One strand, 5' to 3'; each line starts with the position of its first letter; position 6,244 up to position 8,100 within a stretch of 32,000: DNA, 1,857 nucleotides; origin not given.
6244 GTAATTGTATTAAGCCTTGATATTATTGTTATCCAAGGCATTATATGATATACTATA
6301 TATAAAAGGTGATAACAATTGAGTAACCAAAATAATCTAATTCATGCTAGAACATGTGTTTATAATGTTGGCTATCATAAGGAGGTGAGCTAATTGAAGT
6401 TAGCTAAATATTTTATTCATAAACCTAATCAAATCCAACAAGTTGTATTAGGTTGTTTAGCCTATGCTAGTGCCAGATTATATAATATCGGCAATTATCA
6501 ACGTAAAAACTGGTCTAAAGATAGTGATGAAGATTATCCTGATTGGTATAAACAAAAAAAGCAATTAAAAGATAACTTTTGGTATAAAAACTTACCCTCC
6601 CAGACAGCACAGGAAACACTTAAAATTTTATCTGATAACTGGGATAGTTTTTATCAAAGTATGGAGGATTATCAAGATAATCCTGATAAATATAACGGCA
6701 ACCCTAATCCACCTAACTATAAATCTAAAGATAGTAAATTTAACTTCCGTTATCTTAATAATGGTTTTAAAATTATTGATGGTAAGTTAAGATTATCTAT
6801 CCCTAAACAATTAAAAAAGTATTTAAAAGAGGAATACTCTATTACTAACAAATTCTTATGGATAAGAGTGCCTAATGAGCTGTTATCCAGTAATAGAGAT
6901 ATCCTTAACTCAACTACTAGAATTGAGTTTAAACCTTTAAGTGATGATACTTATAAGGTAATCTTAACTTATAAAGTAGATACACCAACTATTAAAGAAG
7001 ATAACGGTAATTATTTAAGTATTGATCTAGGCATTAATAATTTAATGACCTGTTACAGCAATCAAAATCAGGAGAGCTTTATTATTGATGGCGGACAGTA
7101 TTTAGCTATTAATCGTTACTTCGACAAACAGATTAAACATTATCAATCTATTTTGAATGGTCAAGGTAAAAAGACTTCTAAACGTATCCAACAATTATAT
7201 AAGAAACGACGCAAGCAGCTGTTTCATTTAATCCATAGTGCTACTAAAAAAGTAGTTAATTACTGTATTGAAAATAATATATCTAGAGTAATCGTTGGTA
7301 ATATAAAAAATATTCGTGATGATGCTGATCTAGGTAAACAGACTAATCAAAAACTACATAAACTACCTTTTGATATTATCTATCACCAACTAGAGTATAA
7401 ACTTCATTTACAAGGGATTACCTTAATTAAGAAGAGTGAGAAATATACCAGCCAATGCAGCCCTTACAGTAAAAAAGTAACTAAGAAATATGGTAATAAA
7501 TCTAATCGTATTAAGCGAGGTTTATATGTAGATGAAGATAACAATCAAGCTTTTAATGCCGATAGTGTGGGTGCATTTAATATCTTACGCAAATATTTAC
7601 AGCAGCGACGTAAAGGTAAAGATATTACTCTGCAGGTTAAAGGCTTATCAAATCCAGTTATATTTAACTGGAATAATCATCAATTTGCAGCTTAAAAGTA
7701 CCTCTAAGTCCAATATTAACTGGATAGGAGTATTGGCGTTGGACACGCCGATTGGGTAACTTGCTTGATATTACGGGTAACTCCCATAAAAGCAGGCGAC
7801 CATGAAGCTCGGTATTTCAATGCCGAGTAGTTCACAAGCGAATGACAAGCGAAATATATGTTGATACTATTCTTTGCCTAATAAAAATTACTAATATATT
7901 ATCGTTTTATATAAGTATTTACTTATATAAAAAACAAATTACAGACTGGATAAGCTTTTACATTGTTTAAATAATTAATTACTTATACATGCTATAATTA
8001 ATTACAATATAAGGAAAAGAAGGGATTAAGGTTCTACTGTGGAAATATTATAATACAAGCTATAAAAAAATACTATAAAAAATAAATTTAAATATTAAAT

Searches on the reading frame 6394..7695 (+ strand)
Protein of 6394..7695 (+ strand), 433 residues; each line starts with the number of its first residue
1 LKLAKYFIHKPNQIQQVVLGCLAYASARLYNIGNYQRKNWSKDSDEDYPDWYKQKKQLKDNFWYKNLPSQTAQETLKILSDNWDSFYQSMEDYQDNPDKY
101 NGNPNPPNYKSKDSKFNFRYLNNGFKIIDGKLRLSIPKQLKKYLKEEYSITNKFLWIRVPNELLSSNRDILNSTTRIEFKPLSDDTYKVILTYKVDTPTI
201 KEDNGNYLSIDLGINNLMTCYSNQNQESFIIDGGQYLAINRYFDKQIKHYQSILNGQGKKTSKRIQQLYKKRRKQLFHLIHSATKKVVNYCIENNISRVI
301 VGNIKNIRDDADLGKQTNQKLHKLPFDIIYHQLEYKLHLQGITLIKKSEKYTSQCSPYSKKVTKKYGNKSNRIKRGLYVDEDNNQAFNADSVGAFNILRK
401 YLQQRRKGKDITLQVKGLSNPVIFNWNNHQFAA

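Call 12: search_protein_families(library=pfam, proteins=[window:6394-7695:+])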
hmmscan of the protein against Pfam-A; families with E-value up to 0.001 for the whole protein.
window:6394-7695:+ (433 aa): 3 families
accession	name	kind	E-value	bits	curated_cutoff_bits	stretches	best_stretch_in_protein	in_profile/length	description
PF01385.25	OrfB_IS605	-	1e-26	93.9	30.5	1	192-307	3-119/120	Probable transposase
PF07282.18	Cas12f1-like_TNB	-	6.7e-07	29.8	26.3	1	329-397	4-60/60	Cas12f1-like, TNB domain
PF00349.27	Hexokinase_1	-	0.00094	19.5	24.3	0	175-291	35-118/201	Hexokinase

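Call 59: find_related_loci(query=window:6394-7692:+, collection=viral_contigs, flank=1500)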
Query window:6394-7692:+ (433 aa) in viral_contigs; peptide patterns used: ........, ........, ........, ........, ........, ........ (x = any residue, [..] = any of these).
30 stretches matched a pattern; 1 encode a relative of the query (tblastn E <= 1e-3); 1 distinct loci.
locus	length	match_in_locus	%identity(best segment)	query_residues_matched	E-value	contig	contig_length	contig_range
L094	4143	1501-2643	32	1-400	6e-50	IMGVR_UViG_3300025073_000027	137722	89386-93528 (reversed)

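Call 69: search_dna_similar(query=window:6394-7692:+, collection=plasmids, mode=protein, max_evalue=1e-20, max_rows=25)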
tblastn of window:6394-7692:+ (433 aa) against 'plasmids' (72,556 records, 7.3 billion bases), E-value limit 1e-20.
Records with a match: 102; places in all: 129; records where one place covers at least 80% of the query: 91.
Best place of each record, by identity: <60% 102.
By first word of the organism name: Ligilactobacillus 21; Clostridium 19; Bacillus 18; Lactobacillus 5; Nostoc 3; Haloarcula 3; Finegoldia 2; Campylobacter 2; Paraclostridium 2; Trichormus 2; and 24 more.
By predicted mobility (MOB-suite, as given by PLSDB): non-mobilizable 79; mobilizable 15; conjugative 8.
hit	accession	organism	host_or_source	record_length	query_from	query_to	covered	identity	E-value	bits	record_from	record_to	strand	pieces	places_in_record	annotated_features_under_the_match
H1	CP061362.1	Clostridioides sp. ES-W-0016-02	water,pond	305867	3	421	97%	49.6%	2e-112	370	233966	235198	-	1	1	tnpB: IS200/IS605 family element transposase accessory protein TnpB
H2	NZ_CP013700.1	Clostridium sporogenes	Microbial isolate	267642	1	402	93%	31.8%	3e-30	131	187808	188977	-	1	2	RNA-guided endonuclease TnpB family protein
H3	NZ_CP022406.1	Clostridium sporogenes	-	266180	1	402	93%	31.8%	3e-30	131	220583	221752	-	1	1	RNA-guided endonuclease TnpB family protein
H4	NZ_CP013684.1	Clostridium botulinum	Microbial isolate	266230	1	402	93%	31.8%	3e-30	131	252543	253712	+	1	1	RNA-guided endonuclease TnpB family protein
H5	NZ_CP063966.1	Clostridium botulinum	Chicken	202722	1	422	97%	30.2%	3e-35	146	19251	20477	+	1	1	RNA-guided endonuclease TnpB family protein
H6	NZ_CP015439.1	Anoxybacillus amylolyticus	Microbial isolate,soil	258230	2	400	92%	31.9%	5e-41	163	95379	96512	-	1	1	RNA-guided endonuclease TnpB family protein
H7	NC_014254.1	Methanohalobium evestigatum Z-7303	-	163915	19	402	89%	33.0%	2e-39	158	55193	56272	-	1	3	RNA-guided endonuclease TnpB family protein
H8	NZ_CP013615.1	Clostridium perfringens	canine,Pure culture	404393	1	422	97%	29.7%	1e-31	135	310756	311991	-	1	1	none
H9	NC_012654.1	Clostridium botulinum Ba4 str. 657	-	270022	1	422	97%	29.5%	1e-30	132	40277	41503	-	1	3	RNA-guided endonuclease TnpB family protein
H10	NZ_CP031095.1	Clostridium botulinum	Homo sapiens,human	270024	1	422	97%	29.5%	1e-30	132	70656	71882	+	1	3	RNA-guided endonuclease TnpB family protein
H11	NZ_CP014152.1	Clostridium botulinum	Microbial isolate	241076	1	422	97%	29.5%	3e-30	131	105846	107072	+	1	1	RNA-guided endonuclease TnpB family protein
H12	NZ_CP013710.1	Clostridium botulinum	Microbial isolate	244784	1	422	97%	29.5%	3e-30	131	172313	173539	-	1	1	RNA-guided endonuclease TnpB family protein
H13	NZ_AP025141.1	Clostridium botulinum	Homo sapiens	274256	1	422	97%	29.5%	1e-29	129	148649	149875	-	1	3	none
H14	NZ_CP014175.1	Clostridium argentinense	Microbial isolate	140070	1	400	92%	31.1%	4e-32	137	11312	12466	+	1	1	RNA-guided endonuclease TnpB family protein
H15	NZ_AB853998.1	Clostridium argentinense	-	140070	1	400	92%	31.1%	4e-32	137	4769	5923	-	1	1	RNA-guided endonuclease TnpB family protein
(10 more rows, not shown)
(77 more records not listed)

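Call 70: get_annotated_region(hit=H1, flank=1200)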
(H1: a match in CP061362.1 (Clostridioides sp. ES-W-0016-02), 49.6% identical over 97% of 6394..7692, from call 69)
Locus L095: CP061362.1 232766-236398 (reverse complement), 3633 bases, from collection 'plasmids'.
description: Clostridioides sp. ES-W-0016-02 plasmid pESW1602, complete sequence
organism: Clostridioides sp. ES-W-0016-02 (NCBI taxid 2770788)
taxonomy: Bacteria; Bacillota; Clostridia; Peptostreptococcales; Peptostreptococcaceae; Clostridioides; Clostridioides sp. ES-W-0016-02
host: -; source: water,pond; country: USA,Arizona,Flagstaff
typing (MOB-suite, as given by PLSDB): non-mobilizable
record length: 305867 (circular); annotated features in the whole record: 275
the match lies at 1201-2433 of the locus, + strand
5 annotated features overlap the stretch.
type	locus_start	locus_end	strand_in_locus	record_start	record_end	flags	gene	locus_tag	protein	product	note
CDS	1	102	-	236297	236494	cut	-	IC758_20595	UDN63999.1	transposase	-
CDS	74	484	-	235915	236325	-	-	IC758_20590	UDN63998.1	hypothetical protein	-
CDS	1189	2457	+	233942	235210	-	tnpB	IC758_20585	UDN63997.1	IS200/IS605 family element transposase accessory protein TnpB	-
CDS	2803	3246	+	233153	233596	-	-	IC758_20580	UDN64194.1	hypothetical protein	-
CDS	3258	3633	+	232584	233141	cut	-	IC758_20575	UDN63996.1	hypothetical protein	-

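Call 100: search_solved_structures(query=window:6394-7692:+, max_evalue=0.001, show_alignments=3)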
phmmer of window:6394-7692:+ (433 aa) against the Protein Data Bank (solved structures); distinct sequences matched with E-value up to 0.001: 0.

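Call 101: search_solved_structures(query=window:6394-7692:+, max_evalue=10, show_alignments=3)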
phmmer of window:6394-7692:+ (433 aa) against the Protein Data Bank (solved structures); distinct sequences matched with E-value up to 10: 2.
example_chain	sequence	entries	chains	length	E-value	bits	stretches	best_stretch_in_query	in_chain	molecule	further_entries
9n9c_A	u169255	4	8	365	0.018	17.1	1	255-345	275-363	Nuclease-deactivated Cas12f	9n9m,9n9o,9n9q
6xc0_A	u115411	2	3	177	0.92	11.5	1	50-93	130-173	Lysozyme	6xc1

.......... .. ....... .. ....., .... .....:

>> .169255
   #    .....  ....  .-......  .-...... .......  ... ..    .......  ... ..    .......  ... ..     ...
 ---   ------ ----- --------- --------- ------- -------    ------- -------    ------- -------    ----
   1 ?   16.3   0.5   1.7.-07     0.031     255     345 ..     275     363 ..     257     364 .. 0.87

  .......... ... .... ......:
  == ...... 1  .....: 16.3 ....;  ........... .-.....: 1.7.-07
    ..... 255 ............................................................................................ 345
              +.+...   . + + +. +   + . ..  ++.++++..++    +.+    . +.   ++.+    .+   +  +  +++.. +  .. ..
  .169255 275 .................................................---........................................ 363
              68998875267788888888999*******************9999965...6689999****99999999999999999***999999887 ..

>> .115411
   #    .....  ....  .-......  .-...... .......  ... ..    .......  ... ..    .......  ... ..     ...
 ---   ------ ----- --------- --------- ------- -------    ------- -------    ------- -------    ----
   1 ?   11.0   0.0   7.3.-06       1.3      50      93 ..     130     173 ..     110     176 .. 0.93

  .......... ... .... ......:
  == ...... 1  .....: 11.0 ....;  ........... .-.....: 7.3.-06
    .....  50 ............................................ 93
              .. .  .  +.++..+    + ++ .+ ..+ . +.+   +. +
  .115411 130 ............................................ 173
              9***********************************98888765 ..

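Call 103: search_protein_families(library=ncbifam, proteins=[window:6394-7692:+, L095:1189-2454:+], max_evalue=0.01)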
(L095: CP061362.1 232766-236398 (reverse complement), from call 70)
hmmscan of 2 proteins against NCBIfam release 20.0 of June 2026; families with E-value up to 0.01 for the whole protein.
window:6394-7692:+ (433 aa): 2 families
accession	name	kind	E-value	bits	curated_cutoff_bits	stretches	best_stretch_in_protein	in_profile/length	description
NF040570.1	guided_TnpB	subfamily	1.6e-52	179.1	100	1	6-400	2-389/389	RNA-guided endonuclease TnpB family protein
TIGR01766.2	TIGR01766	domain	1.6e-13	51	32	1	278-353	7-82/82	IS200/IS605 family accessory protein TnpB-related protein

L095:1189-2454:+ (422 aa): 3 families
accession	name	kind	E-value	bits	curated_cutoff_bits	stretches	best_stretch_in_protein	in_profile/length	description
NF040570.1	guided_TnpB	subfamily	5.5e-51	174.1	100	1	8-395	2-388/389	RNA-guided endonuclease TnpB family protein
TIGR01766.2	TIGR01766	domain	1.6e-16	60.6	32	1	274-351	5-82/82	IS200/IS605 family accessory protein TnpB-related protein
NF049972.1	CRISPR_Cas12f2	exception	1.3e-06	27.5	450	1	90-353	216-475/524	type V CRISPR-associated effector Cas12f2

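Call 106: search_solved_structures(query=A10, max_evalue=1, show_alignments=2)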
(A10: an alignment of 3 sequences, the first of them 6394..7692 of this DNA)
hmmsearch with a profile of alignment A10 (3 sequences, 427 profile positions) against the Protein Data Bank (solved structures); distinct sequences matched with E-value up to 1: 19.
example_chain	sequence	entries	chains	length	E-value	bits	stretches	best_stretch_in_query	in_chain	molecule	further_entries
8j12_A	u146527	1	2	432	1.3e-10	43.8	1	181-397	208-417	Transposase IS605 OrfB C-terminal domain-containing protein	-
8j3r_A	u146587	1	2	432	2.9e-10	42.6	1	173-397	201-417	Transposase IS605 OrfB C-terminal domain-containing protein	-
8j1j_A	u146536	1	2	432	2.9e-10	42.6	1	181-397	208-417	Transposase IS605 OrfB C-terminal domain-containing protein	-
9yyg_A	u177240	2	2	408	5e-10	41.8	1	47-351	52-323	AI-designed RNA-guided nuclease | AI-generated RNA-guided nuclease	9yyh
9i8y_A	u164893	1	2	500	1.2e-09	40.5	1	60-360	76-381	CRISPR-associated endodeoxyribonuclease Cas12f1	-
7wju_A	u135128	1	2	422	1.8e-09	40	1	181-397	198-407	OrfB_Zn_ribbon domain-containing protein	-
8dzj_A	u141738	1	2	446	2.1e-09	39.8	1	181-397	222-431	OrfB_Zn_ribbon domain-containing protein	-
9nzq_A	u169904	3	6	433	4.7e-09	38.6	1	182-398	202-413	Cas12f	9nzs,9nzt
9nzo_B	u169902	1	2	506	2.2e-08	36.4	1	189-411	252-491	Cas12f Effector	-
9nzr_A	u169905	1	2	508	2.2e-08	36.4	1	189-411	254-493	Cas12f Nuclease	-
9n9c_A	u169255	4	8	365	2.3e-07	33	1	256-348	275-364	Nuclease-deactivated Cas12f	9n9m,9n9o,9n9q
8h1j_A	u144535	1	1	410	3.8e-05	25.7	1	55-293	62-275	RNA-guided DNA endonuclease TnpB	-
8bf8_A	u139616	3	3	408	4.6e-05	25.4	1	55-291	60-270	RNA-guided DNA endonuclease TnpB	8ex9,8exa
8y9l_A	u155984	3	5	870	0.0012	20.7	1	313-401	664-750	Cas12h1 | Cas12h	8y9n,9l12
8y9m_A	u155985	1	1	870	0.0012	20.7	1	313-401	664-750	Cas12h1 (D465A) mutant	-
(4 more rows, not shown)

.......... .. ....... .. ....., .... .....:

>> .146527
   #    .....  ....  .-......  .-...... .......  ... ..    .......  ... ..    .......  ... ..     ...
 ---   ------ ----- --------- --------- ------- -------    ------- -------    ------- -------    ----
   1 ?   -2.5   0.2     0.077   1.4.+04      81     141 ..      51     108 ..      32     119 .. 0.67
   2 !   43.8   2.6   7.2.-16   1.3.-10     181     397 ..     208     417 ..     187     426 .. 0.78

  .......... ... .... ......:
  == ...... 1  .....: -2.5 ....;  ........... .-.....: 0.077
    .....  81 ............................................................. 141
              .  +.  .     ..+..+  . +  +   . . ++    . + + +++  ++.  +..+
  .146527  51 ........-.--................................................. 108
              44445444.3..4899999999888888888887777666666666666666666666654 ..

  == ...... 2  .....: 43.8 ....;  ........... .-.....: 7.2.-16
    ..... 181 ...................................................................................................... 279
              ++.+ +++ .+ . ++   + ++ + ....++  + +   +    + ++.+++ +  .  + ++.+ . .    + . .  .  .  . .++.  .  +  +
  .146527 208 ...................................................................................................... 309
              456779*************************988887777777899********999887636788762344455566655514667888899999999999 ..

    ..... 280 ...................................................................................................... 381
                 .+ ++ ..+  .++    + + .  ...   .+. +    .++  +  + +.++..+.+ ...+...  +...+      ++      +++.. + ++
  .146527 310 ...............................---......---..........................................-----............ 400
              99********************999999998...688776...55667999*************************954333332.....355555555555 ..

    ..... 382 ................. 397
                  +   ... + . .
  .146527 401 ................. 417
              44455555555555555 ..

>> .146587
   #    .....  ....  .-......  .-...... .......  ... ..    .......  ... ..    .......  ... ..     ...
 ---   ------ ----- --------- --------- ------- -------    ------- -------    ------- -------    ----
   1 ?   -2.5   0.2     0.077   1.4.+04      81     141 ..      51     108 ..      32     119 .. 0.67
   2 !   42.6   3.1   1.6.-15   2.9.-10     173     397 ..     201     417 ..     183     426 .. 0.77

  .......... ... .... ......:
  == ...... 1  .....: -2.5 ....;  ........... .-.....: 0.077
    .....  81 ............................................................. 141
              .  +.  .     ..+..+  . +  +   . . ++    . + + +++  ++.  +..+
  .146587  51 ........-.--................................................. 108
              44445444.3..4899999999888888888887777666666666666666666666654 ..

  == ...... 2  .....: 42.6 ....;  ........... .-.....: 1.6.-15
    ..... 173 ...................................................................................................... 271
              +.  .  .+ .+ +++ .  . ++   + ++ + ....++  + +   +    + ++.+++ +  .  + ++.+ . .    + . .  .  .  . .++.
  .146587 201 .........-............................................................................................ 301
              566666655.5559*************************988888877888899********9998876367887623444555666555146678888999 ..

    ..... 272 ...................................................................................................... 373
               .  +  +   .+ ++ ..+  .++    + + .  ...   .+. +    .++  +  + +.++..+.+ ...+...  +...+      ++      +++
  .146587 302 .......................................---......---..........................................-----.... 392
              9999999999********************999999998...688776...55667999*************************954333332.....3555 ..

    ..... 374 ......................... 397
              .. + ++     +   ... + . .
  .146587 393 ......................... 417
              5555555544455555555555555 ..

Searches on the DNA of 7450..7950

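Call 60: search_rna_families(source=window, start=7450, end=7950, threshold=evalue, max_evalue=10, show_alignments=2)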
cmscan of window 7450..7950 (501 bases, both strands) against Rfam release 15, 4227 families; matches with E-value up to 10: 4.
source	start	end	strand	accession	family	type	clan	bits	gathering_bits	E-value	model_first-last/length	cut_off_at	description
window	7696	7828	+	RF02656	sot0042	Gene; sRNA;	-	25.8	88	8e-05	1-174/174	no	Sense overlapping transcript RNA 0042 (sot)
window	7638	7749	-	RF00019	Y_RNA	Gene;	-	21.3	38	0.073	1-96/96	no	Y RNA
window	7653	7724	-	RF00134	snoZ196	Gene; snRNA; snoRNA; CD-box;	CL00054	17.8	55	8.7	1-84/84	no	Small nucleolar RNA Z196/R39/R59 family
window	7794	7880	+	RF01426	snoR126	Gene; snRNA; snoRNA; CD-box;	-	15.2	39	7.1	1-101/101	no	small nucleolar RNA snoR126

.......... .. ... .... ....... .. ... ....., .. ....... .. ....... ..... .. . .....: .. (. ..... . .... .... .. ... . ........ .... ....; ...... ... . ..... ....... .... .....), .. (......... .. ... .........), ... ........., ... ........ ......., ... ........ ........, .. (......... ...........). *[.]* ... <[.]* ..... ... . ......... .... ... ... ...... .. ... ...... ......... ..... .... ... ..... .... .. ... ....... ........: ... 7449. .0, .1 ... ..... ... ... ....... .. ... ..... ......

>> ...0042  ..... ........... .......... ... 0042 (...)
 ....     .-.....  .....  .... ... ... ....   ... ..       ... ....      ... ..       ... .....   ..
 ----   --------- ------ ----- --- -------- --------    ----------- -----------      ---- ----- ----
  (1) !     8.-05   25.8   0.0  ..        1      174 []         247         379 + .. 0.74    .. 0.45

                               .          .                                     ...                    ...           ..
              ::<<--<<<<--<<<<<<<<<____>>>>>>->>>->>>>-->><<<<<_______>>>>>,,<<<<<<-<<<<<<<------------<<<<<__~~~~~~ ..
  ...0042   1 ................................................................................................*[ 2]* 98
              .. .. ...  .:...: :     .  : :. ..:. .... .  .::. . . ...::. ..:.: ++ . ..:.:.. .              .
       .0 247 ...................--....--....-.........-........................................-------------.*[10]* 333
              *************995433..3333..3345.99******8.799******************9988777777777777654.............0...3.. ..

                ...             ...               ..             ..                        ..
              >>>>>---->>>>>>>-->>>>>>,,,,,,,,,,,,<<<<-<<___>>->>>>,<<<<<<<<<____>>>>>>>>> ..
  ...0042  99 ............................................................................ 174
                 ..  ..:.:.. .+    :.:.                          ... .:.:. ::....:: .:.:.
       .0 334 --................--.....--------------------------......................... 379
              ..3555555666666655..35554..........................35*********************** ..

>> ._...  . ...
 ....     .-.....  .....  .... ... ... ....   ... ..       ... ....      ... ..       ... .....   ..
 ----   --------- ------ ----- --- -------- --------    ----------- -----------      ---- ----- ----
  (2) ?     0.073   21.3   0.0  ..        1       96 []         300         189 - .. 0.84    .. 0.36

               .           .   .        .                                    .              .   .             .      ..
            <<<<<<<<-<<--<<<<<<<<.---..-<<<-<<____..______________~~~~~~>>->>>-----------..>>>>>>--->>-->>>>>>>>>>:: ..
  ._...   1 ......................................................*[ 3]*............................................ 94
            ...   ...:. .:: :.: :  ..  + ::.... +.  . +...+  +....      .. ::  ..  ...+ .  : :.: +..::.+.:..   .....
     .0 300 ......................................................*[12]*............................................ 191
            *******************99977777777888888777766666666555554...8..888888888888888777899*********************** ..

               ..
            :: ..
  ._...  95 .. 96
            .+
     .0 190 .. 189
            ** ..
